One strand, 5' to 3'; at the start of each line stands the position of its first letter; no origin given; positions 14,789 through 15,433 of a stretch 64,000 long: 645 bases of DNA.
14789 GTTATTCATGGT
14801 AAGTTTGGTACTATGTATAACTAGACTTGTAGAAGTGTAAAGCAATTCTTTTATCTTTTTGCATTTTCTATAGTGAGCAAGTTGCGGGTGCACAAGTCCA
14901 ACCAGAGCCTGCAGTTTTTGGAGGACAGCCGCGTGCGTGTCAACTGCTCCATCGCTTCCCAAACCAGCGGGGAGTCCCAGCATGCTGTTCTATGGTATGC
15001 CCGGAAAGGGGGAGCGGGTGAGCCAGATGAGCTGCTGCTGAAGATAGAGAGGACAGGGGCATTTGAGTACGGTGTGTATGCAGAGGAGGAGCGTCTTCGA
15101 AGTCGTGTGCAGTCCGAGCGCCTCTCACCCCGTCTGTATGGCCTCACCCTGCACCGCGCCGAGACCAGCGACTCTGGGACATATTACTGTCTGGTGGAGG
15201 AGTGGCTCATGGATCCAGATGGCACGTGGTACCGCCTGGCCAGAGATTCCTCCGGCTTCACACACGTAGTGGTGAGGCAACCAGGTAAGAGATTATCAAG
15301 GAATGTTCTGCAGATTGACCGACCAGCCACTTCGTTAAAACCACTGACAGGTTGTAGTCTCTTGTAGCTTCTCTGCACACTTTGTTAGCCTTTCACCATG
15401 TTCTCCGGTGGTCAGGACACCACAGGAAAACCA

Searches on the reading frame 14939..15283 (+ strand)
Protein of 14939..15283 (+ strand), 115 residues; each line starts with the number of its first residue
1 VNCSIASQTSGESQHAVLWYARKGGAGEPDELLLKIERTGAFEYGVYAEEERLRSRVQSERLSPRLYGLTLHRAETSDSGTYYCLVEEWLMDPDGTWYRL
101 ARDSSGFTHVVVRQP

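Call 68: search_protein_families(library=pfam, proteins=[window:14939-15283:+], max_evalue=0.01)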
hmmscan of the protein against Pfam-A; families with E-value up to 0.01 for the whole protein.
seq(115 aa): 1 family
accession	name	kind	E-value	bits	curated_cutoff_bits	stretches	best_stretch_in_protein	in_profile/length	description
PF07686.23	V-set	-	1.1e-06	29.2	26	1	2-92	17-93/109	Immunoglobulin V-set domain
